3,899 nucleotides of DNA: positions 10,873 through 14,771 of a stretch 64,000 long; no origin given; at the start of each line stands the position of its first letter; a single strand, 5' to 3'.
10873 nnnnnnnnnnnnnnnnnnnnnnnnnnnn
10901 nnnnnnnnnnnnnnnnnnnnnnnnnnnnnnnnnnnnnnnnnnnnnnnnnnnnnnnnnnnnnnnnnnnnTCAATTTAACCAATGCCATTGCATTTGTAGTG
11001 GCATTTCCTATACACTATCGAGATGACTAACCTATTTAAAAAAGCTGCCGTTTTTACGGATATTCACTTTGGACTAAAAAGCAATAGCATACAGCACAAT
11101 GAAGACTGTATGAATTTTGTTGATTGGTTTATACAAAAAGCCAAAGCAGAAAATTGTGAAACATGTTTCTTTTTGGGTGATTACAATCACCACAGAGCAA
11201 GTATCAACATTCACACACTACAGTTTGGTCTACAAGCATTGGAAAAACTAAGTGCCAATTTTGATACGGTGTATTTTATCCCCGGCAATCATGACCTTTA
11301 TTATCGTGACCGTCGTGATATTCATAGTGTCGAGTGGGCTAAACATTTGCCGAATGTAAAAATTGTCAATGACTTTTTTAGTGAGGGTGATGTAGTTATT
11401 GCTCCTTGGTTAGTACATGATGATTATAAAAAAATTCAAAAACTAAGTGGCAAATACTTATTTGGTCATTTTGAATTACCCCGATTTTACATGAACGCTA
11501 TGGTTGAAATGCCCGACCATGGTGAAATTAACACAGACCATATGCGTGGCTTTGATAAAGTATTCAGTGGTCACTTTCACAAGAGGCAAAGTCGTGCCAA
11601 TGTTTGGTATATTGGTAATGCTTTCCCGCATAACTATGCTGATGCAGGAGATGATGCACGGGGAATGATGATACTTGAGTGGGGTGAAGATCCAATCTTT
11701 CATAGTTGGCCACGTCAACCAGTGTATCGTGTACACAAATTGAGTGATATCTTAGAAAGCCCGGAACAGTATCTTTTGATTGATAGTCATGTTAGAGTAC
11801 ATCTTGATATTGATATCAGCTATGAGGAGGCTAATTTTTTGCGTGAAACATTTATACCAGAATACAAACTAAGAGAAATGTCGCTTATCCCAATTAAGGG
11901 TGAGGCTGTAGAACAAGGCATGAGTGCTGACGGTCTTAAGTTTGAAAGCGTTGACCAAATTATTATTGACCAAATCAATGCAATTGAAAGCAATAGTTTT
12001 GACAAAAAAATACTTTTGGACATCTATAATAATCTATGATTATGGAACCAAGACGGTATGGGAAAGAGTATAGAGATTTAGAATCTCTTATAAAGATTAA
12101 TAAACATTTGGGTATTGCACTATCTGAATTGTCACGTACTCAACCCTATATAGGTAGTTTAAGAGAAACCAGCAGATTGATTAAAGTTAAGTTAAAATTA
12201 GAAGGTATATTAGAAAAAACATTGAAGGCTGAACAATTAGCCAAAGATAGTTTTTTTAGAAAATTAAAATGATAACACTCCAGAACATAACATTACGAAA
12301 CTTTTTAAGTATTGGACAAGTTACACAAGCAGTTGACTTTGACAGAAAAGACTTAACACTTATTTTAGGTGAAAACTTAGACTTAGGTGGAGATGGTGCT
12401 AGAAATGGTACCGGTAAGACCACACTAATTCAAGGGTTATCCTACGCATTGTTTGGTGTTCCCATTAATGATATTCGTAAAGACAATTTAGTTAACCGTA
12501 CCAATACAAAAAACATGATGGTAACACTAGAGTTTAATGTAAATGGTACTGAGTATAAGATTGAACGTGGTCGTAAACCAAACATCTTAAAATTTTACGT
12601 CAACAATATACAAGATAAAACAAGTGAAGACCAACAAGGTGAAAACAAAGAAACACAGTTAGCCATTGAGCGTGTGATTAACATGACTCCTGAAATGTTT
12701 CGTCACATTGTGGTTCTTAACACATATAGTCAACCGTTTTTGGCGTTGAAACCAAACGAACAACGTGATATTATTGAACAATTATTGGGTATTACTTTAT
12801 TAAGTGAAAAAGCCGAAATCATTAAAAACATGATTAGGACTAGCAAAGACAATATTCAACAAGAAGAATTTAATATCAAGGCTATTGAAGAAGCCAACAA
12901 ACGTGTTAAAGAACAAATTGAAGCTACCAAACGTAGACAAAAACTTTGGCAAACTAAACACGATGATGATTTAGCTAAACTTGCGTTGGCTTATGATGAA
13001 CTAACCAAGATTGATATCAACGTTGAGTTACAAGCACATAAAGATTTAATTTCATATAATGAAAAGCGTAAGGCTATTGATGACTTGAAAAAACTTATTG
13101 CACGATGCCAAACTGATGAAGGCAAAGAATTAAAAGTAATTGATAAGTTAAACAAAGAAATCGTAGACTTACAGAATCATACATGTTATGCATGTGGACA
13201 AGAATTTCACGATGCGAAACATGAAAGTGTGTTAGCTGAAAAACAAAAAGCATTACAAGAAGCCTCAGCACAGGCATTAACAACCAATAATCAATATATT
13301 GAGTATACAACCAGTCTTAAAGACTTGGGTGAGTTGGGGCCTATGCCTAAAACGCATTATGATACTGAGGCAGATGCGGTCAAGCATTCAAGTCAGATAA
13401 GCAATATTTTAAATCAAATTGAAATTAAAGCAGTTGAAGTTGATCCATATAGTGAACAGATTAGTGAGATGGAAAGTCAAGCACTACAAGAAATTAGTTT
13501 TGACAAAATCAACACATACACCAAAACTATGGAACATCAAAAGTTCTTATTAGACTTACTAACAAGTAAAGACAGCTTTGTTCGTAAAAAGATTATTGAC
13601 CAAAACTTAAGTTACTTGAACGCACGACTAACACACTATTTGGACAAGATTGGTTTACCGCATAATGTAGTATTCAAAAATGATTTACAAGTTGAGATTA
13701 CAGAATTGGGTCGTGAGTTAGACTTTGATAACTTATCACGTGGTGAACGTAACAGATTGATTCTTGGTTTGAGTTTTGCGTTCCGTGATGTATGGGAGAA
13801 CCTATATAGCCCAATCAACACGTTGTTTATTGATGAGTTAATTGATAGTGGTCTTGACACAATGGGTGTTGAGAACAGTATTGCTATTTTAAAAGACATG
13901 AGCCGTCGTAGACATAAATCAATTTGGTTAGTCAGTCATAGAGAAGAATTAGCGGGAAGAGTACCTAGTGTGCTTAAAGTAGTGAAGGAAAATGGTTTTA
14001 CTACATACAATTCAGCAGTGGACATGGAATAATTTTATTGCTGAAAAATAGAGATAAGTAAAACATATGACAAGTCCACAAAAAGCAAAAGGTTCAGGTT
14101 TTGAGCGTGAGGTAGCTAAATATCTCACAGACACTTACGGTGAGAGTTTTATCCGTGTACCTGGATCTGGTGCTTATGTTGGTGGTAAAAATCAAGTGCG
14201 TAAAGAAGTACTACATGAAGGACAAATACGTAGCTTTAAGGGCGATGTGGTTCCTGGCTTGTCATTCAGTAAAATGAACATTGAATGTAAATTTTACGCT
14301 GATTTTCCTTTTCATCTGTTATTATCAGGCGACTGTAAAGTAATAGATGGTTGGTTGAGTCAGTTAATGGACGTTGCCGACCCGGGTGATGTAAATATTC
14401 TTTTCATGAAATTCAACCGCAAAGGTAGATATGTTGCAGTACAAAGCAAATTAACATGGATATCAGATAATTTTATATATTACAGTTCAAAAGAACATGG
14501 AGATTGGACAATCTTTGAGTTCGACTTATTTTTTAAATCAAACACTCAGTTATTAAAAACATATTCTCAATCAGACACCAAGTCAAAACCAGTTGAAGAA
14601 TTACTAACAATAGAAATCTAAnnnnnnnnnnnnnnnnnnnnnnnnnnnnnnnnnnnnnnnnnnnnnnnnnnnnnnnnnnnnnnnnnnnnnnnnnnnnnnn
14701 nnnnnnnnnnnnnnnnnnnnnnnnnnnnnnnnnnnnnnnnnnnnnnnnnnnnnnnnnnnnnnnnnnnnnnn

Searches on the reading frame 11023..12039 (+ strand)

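Call 6: search_protein_families(library=phrogs, proteins=[window:11023-12039:+], max_evalue=0.01)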
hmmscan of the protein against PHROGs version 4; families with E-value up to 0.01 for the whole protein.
window:11023-12039:+ (338 aa): 2 families
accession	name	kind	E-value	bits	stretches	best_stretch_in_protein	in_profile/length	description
phrog_100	-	DNA, RNA and nucleotide metabolism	7.7e-63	214.3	1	3-336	26-373/989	SbcD-like subunit of palindrome specific endonuclease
phrog_1649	-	other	9.4e-11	41.9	1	6-120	36-142/308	metallo-phosphoesterase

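Call 7: search_protein_families(library=pfam, proteins=[window:11023-12039:+], max_evalue=0.01)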
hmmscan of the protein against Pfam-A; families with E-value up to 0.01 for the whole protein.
window:11023-12039:+ (338 aa): 1 family
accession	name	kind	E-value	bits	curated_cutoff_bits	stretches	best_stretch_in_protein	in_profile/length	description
PF00149.33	Metallophos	-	2.3e-07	31.9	21.5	1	8-187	3-190/191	Calcineurin-like phosphoesterase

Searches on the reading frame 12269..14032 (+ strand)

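Call 6: search_protein_families(library=phrogs, proteins=[window:12269-14032:+], max_evalue=0.01)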
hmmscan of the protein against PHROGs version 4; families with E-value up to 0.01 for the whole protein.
window:12269-14032:+ (587 aa): 2 families
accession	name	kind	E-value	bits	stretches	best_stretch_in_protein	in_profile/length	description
phrog_77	-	DNA, RNA and nucleotide metabolism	7.7e-103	346.7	1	1-581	295-953/967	SbcC-like subunit of palindrome specific endonuclease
phrog_21388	-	DNA, RNA and nucleotide metabolism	7.9e-21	75.4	1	1-120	1-121/126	exonuclease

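Call 7: search_protein_families(library=pfam, proteins=[window:12269-14032:+], max_evalue=0.01)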
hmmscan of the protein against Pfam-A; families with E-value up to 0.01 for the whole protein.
window:12269-14032:+ (587 aa): 3 families
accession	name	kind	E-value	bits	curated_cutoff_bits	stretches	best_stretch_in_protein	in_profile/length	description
PF13476.12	AAA_23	-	3.1e-08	34.9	27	1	7-218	2-126/201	AAA domain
PF02463.25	SMC_N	-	7.5e-06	26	40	1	4-576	2-217/220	RecF/RecN/SMC N terminal domain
PF04423.19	Rad50_zn_hook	-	0.006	16.8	24.3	0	292-328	6-44/52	Rad50 zinc hook motif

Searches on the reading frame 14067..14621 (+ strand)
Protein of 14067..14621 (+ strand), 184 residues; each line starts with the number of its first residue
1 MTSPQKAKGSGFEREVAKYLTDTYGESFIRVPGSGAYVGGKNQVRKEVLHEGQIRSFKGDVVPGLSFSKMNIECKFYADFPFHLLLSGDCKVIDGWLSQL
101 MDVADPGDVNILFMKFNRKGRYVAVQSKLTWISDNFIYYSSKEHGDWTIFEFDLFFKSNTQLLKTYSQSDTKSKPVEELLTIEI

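Call 6: search_protein_families(library=phrogs, proteins=[window:14067-14621:+], max_evalue=0.01)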
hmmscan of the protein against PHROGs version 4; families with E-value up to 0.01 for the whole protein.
window:14067-14621:+ (184 aa): 1 family
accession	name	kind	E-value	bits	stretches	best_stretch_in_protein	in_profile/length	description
phrog_244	-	DNA, RNA and nucleotide metabolism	4.1e-20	73.9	1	1-170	4-163/186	RusA-like Holliday junction resolvase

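Call 7: search_protein_families(library=pfam, proteins=[window:14067-14621:+], max_evalue=0.01)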
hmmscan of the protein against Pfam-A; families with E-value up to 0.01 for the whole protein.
window:14067-14621:+ (184 aa): 1 family
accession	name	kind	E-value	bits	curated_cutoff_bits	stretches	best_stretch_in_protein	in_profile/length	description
PF24608.2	PDDEXK_15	-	8.3e-24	84.8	27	1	5-135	2-124/164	Phage putative PDDEXK endonuclease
